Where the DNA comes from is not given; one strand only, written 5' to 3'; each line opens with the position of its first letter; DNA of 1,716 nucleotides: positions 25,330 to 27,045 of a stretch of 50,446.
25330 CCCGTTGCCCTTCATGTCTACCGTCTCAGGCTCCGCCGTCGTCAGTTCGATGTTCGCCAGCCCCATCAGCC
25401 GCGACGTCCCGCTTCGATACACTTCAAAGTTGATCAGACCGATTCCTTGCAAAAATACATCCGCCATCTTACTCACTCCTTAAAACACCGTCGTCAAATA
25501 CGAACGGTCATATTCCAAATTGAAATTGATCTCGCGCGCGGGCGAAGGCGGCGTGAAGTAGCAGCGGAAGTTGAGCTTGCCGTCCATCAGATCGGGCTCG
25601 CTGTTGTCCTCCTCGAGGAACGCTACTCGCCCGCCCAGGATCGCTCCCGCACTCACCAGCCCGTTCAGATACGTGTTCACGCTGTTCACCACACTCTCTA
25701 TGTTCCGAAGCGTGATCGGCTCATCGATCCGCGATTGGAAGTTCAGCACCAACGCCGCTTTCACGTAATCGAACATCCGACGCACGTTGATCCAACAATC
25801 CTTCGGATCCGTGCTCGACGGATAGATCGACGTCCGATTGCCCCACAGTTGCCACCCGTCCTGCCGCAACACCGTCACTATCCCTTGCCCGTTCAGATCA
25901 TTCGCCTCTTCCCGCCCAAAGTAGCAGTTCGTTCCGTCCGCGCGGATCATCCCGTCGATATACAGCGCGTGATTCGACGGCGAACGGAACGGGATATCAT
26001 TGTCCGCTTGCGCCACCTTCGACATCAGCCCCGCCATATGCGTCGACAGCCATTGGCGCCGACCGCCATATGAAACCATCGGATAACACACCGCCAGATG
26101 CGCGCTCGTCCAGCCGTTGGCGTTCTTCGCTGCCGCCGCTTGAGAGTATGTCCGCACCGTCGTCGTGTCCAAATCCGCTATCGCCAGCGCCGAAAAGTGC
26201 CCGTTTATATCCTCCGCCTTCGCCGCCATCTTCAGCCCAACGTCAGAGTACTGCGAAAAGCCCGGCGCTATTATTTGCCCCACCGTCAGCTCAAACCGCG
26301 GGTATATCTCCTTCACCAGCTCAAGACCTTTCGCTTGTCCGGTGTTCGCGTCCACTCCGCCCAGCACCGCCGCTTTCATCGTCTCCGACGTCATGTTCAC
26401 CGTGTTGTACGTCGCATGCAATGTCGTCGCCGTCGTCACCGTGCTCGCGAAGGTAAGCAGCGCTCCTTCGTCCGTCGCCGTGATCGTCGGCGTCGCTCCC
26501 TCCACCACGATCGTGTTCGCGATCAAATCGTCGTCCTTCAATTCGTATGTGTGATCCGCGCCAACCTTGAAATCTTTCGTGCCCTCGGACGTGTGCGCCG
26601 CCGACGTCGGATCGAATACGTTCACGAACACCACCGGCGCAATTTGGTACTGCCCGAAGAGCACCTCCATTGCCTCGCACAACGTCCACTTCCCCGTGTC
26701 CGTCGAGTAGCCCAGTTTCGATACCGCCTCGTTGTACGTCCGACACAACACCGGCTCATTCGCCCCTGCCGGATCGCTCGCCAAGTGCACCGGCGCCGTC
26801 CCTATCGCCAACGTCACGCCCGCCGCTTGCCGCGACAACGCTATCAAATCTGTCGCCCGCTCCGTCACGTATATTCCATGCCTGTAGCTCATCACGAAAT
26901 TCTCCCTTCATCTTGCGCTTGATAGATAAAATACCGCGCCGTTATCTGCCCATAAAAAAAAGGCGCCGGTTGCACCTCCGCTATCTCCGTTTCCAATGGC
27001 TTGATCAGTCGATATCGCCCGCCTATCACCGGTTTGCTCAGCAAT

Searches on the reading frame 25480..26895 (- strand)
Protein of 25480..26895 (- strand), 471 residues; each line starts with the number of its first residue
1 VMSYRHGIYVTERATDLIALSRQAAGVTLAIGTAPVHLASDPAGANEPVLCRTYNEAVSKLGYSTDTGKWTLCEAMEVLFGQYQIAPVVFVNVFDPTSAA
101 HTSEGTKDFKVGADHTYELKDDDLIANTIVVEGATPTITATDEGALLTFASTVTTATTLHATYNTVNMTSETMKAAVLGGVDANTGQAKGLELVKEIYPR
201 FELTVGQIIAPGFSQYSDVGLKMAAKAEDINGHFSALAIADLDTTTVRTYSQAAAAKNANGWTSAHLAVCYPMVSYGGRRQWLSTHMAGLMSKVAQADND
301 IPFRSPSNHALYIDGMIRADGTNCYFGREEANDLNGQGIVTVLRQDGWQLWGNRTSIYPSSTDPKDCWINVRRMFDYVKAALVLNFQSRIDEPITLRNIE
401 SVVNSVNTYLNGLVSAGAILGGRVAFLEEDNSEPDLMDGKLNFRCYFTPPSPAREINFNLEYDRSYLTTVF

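Call 78: search_dna_similar(query=window:25480-26895:-, collection=phages, mode=protein, max_rows=10)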
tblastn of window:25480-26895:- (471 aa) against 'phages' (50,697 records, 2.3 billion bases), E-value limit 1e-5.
Records with a match: 364; places in all: 364; records where one place covers at least 80% of the query: 60.
Best place of each record, by identity: <60% 364.
By first word of the organism name: Escherichia 55; Ralstonia 53; Klebsiella 39; Yersinia 37; Salmonella 22; Bacteriophage 18; Peduovirus 18; Vibrio 15; Burkholderia 14; Faecalibacterium 10; and 33 more.
By host as written in the record: - 48; Ralstonia solanacearum 46; Klebsiella pneumoniae 31; Yersinia pestis EV76-CN 28; Escherichia coli 23; Faecalibacterium prausnitzii 8; Xanthomonas campestris pv. campestris GBBC 1419 8; Vibrio parahaemolyticus 5; and 108 more.
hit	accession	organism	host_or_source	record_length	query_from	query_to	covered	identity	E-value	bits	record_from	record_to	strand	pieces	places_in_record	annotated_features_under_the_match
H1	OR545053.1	Yersinia phage vB_YpM_39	Yersinia pestis EV76-CN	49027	1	471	100%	42.8%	1e-109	362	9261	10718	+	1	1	hypothetical protein (x2)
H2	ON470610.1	Escherichia phage vB_EcoM-473R2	Escherichia coli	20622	1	471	100%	42.8%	2e-109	361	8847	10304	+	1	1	tail sheath protein FI | hypothetical protein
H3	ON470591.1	Escherichia phage vB_EcoM-613R2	Escherichia coli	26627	1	471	100%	42.8%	2e-109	361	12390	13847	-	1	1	tail sheath protein FI | hypothetical protein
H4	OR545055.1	Yersinia phage vB_YpM_44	Yersinia pestis EV76-CN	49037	1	471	100%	42.6%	2e-109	361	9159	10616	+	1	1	hypothetical protein (x2)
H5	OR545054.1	Yersinia phage vB_YpM_41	Yersinia pestis EV76-CN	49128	1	471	100%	42.6%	2e-109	361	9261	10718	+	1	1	hypothetical protein (x2)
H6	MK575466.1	Vibrio phage Rostov 7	Vibrio cholerae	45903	1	471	100%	41.8%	6e-114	374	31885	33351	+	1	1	tail sheath protein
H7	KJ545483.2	Vibrio phage phi 2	-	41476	1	471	100%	41.8%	7e-114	374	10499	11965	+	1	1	tail protein | hypothetical protein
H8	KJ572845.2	Vibrio phage X29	Vibrio cholerae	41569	1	471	100%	41.5%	1e-113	373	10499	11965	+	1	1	tail sheath protein | hypothetical protein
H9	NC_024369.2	Vibrio phage X29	Vibrio cholerae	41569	1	471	100%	41.5%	1e-113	373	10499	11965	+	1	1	tail sheath protein | hypothetical protein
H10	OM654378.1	Pararheinheimera phage vB_PsoM_KLER1-1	Pararheinheimera soli strain KR2-1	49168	2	471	100%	40.7%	3e-100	335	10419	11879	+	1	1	tail sheath protein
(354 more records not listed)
